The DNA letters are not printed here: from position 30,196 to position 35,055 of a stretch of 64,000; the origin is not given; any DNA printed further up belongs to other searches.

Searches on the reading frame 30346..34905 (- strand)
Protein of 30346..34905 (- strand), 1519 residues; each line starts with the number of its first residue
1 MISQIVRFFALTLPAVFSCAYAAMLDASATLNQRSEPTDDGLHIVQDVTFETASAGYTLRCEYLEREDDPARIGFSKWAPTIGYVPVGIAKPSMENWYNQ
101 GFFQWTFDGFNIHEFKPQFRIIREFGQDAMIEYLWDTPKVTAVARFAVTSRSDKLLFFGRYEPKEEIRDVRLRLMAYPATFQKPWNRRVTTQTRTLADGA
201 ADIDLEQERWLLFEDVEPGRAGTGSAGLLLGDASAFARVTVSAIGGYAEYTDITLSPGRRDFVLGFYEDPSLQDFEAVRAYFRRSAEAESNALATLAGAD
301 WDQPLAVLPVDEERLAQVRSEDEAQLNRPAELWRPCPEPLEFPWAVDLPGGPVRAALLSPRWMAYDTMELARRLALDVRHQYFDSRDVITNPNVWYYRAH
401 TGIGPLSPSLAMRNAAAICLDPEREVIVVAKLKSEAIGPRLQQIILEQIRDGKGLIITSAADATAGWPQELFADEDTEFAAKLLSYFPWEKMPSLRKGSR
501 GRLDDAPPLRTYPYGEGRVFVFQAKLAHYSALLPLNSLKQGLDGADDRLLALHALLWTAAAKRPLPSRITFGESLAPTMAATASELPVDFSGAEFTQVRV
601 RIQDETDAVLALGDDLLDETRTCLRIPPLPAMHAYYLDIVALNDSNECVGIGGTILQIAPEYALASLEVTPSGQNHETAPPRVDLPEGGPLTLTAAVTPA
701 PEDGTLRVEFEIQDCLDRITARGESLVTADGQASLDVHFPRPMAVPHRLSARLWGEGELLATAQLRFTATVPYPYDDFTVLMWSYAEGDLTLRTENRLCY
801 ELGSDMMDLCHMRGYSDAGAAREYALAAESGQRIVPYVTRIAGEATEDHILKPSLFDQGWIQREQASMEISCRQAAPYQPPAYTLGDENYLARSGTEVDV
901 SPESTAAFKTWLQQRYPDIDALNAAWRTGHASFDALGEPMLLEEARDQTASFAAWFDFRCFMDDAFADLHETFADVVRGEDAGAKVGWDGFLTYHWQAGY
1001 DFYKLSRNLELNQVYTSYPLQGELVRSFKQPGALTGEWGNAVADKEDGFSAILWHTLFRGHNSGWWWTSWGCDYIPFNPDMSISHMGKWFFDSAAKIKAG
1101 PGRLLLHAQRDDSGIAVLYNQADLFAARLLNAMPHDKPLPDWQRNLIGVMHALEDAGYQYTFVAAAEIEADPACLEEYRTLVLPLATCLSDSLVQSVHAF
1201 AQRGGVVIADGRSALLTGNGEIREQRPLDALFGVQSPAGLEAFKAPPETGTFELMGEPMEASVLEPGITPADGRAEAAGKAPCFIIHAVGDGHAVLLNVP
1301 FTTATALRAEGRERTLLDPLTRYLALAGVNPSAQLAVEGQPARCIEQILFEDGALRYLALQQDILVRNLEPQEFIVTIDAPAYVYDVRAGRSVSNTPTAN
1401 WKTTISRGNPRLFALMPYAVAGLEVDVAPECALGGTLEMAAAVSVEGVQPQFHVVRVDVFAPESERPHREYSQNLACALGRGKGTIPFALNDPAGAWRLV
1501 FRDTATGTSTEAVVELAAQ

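Call 23: find_encoding_contigs(protein=window:30346-34905:-, flank=10000, max_places=4)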
Protein window:30346-34905:- (1519 aa): 3 contigs read that carry it; 2 places shown.
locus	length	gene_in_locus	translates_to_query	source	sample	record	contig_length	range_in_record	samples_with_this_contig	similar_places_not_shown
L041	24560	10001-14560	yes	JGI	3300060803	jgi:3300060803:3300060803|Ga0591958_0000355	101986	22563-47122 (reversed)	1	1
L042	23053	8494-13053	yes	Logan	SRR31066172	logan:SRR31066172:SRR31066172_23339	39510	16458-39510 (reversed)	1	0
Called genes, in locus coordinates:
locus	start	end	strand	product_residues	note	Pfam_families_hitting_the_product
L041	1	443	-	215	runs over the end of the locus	-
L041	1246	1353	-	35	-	-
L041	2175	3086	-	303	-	PF00884:Sulfatase, PF01663:Phosphodiest, PF01676:Metalloenzyme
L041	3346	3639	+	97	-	-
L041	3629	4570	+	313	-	PF01297:ZnuA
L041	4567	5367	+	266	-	PF00005:ABC_tran, PF02463:SMC_N (weak), PF13304:AAA_21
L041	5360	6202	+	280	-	PF00950:ABC-3, PF01032:FecCD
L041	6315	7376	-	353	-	PF01208:URO-D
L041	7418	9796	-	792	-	PF14498:Glyco_hyd_65N_2, PF22124:Glyco_hydro_95_cat, PF21307:Glyco_hydro_95_C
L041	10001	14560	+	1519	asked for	PF02449:Glyco_hydro_42 (weak), PF08532:Glyco_hydro_42M (faint)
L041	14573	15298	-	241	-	PF02353:CMAS (weak), PF13489:Methyltransf_23, PF01209:Ubie_methyltran, PF13847:Methyltransf_31, PF08241:Methyltransf_11, PF08242:Methyltransf_12, PF13649:Methyltransf_25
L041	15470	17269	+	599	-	PF16656:Pur_ac_phosph_N, PF00149:Metallophos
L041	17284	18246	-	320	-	PF00532:Peripla_BP_1, PF13407:Peripla_BP_4, PF13377:Peripla_BP_3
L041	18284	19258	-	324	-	PF02653:BPD_transp_2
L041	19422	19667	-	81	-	-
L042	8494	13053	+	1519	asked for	PF02449:Glyco_hydro_42 (weak), PF08532:Glyco_hydro_42M (faint)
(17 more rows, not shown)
